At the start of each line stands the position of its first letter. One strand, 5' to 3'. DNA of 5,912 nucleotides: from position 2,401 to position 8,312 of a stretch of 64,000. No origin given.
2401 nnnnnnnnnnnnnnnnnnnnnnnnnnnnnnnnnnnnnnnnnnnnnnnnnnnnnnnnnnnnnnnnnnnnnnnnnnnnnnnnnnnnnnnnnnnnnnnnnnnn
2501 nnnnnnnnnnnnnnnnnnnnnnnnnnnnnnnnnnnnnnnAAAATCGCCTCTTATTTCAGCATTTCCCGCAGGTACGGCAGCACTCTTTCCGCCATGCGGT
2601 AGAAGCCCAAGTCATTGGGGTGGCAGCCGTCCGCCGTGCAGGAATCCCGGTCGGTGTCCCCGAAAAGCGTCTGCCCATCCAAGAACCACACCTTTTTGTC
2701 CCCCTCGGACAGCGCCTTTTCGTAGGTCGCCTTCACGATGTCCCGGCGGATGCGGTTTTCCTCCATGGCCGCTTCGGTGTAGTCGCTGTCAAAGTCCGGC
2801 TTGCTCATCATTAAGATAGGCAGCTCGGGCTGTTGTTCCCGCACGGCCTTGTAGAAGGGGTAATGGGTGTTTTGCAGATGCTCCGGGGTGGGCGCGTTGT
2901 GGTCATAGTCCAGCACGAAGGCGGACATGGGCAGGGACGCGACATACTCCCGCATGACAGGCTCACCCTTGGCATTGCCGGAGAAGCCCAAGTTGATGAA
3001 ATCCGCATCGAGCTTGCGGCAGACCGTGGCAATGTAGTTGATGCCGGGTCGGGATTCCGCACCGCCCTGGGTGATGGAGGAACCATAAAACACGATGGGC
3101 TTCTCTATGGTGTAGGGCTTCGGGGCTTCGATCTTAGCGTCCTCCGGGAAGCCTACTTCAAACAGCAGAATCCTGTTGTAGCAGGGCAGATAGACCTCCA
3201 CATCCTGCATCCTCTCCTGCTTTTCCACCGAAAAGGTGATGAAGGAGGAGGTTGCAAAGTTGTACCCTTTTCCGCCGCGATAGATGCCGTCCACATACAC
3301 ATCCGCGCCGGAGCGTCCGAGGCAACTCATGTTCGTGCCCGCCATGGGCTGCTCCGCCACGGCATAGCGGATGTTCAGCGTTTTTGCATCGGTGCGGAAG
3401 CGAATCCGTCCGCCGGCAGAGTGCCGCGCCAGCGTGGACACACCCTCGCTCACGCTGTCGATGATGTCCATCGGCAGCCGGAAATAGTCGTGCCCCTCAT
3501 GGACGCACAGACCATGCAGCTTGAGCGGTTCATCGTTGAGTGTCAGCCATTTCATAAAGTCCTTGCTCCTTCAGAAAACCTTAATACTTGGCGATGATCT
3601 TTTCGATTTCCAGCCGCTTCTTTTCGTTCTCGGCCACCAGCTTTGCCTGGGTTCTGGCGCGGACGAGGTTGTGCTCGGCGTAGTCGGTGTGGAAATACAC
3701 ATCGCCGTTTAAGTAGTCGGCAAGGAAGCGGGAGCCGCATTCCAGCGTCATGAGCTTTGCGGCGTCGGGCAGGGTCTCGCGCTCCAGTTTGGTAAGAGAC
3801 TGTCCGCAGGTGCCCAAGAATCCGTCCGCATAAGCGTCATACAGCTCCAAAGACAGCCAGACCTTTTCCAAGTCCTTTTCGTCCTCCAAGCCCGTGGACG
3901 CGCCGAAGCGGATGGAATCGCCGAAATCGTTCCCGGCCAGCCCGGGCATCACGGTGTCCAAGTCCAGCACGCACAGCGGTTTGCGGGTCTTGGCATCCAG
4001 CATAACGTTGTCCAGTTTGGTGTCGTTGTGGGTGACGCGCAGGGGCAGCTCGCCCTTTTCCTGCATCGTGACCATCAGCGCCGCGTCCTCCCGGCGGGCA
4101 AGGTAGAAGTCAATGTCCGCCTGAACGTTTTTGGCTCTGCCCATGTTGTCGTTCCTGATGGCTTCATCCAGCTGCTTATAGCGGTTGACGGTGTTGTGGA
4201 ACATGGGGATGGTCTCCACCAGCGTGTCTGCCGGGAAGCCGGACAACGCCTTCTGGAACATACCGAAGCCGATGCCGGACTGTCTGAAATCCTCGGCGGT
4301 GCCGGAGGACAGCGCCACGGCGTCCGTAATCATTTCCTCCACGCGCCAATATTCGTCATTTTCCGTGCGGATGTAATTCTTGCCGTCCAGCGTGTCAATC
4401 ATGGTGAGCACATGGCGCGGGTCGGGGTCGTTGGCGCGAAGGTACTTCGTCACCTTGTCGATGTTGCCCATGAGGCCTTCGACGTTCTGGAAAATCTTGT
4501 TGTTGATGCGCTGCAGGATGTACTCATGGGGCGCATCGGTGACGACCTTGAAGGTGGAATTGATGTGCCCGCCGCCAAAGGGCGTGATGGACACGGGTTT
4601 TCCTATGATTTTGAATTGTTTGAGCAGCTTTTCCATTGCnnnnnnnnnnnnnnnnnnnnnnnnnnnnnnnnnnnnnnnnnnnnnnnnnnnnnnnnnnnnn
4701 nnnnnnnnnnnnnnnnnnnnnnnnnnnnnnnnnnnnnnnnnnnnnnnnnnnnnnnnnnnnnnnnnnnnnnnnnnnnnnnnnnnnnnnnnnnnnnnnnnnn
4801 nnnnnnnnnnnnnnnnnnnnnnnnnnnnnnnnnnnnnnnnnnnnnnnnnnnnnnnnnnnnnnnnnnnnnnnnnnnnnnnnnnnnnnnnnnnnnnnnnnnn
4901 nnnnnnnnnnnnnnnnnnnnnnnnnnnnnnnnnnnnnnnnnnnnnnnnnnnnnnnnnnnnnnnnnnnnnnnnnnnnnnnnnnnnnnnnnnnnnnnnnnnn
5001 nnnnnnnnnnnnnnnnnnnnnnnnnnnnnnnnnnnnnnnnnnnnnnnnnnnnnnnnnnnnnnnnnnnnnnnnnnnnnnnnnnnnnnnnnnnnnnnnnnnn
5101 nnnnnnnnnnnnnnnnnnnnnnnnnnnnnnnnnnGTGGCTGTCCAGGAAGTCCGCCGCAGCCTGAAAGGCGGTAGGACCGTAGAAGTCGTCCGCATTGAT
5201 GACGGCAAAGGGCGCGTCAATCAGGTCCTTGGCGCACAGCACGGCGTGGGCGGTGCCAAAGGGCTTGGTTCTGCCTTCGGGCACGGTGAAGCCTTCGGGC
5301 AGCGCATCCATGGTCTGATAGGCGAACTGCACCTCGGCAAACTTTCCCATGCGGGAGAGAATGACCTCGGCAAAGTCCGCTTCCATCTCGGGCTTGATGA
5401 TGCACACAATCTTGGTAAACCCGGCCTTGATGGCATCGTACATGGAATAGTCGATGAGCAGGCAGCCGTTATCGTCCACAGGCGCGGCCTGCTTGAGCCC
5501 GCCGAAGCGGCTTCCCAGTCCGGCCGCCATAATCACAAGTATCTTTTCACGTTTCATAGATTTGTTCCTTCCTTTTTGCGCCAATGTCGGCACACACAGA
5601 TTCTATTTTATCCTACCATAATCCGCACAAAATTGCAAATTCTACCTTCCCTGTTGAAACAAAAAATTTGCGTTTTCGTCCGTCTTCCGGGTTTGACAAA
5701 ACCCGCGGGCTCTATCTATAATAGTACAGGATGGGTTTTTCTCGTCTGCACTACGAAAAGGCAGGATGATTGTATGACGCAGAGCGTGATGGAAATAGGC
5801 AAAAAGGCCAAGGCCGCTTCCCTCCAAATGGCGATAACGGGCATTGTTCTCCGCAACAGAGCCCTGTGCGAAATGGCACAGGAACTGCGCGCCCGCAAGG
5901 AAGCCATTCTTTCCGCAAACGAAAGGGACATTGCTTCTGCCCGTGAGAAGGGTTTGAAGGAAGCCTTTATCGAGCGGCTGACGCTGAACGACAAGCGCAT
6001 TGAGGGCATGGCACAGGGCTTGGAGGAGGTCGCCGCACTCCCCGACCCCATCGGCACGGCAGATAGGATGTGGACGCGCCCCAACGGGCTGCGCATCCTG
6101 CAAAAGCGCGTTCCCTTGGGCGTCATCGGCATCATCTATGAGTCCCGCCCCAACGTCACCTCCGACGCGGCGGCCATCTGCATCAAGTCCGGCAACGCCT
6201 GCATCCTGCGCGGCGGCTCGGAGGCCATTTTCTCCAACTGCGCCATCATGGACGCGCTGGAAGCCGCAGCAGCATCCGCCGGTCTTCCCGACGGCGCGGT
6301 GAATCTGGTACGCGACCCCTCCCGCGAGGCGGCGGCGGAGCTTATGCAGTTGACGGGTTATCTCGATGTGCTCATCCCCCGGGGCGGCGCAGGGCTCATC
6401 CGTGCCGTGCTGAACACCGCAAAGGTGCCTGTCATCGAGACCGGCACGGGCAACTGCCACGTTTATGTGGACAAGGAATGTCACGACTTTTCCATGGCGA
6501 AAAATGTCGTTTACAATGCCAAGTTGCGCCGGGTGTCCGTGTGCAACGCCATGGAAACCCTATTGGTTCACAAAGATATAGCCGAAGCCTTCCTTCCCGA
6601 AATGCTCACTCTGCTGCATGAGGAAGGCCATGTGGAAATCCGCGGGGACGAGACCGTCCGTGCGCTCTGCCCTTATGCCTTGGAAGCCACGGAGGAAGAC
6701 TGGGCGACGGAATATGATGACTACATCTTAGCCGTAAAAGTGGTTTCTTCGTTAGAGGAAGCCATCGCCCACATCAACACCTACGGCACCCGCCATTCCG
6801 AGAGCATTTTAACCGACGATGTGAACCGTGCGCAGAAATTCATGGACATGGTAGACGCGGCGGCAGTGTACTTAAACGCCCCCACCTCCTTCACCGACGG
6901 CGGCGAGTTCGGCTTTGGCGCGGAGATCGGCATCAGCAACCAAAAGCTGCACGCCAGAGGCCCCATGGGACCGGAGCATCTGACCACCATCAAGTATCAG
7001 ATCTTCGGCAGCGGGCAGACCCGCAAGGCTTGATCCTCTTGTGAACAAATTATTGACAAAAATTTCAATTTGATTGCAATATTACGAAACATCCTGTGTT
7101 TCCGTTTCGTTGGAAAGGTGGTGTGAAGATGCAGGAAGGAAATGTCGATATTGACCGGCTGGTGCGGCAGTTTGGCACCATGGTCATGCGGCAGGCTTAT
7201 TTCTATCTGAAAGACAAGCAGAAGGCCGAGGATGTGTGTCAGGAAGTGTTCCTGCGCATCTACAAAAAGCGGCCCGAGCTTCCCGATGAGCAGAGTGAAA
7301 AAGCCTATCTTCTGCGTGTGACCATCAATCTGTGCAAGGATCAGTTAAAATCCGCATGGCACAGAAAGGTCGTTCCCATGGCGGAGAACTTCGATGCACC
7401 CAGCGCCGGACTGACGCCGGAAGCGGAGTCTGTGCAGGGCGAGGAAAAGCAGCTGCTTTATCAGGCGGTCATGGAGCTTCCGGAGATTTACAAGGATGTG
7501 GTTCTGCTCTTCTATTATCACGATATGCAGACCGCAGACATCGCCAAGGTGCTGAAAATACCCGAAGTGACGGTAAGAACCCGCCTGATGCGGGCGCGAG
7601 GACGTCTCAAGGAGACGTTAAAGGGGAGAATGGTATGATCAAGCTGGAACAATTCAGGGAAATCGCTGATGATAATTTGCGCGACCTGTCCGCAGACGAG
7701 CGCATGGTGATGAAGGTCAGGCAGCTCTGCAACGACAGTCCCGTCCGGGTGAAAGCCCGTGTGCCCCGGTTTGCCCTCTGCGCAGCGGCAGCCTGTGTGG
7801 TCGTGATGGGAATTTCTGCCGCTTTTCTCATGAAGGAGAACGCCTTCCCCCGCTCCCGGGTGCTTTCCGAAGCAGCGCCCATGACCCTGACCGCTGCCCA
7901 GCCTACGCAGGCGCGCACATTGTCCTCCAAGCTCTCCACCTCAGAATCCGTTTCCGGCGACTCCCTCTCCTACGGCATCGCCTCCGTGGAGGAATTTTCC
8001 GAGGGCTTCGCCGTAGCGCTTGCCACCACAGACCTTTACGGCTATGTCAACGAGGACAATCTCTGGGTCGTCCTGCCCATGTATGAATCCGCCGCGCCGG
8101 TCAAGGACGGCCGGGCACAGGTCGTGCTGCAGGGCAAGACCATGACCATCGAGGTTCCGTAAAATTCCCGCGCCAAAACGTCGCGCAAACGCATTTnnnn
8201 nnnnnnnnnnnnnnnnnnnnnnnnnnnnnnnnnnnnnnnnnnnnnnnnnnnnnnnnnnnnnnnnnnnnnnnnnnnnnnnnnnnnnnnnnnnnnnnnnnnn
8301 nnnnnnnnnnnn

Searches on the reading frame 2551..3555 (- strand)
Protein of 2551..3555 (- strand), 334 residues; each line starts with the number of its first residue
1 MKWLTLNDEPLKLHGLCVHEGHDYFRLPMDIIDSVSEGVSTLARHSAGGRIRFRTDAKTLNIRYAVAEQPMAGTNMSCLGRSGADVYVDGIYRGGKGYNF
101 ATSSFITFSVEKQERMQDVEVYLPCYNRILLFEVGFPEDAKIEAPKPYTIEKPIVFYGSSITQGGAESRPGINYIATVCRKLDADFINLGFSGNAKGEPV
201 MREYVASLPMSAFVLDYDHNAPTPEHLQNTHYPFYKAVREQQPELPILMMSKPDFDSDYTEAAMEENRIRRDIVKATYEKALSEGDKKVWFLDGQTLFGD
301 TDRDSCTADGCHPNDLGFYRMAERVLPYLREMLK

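Call 88: search_protein_families(library=pfam, proteins=[window:2551-3555:-], max_evalue=0.00001)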
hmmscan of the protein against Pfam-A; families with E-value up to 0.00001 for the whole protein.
window:2551-3555:- (334 aa): 3 families
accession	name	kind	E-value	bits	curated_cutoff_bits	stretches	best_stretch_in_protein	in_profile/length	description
PF14606.12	Lipase_GDSL_3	-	2.9e-37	129.1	27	1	151-329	1-177/178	GDSL-like Lipase/Acylhydrolase family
PF14607.12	GxDLY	-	1.7e-24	86.7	27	1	1-142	1-146/146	N-terminus of Esterase_SGNH_hydro-type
PF13472.12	Lipase_GDSL_2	-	5.1e-09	37.3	32.9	1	156-317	1-175/178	GDSL-like Lipase/Acylhydrolase family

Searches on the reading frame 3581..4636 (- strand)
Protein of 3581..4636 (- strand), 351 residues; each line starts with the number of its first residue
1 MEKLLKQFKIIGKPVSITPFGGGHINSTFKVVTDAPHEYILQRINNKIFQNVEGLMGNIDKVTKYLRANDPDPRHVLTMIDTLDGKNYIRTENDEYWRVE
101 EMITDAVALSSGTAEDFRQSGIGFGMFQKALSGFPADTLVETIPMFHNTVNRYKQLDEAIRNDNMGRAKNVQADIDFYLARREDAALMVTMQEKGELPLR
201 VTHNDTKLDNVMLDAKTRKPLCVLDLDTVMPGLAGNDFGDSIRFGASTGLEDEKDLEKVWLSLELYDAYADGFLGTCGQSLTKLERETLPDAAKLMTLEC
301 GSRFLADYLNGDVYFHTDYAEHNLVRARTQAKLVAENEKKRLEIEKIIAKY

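Call 88: search_protein_families(library=pfam, proteins=[window:3581-4636:-], max_evalue=0.00001)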
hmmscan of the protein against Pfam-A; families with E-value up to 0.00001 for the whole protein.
window:3581-4636:- (351 aa): 1 family
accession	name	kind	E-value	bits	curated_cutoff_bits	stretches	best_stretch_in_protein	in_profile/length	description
PF01636.29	APH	-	7.6e-16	59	23.2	1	17-247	2-216/239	Phosphotransferase enzyme family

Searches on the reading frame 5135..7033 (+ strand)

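Call 88: search_protein_families(library=pfam, proteins=[window:5135-7033:+], max_evalue=0.00001)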
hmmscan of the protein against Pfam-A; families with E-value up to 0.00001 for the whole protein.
window:5135-7033:+ (632 aa): 1 family
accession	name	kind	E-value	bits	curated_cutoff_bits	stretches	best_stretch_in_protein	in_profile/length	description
PF00171.27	Aldedh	-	1e-23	84.1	23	1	213-492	26-291/461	Aldehyde dehydrogenase family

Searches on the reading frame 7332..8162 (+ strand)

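Call 88: search_protein_families(library=pfam, proteins=[window:7332-8162:+], max_evalue=0.00001)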
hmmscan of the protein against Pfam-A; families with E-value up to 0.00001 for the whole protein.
window:7332-8162:+ (276 aa): 1 family
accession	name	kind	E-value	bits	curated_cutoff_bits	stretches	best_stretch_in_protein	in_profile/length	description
PF14903.11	WG_beta_rep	-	6.6e-07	29.7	25.6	0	236-269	1-34/35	WG containing repeat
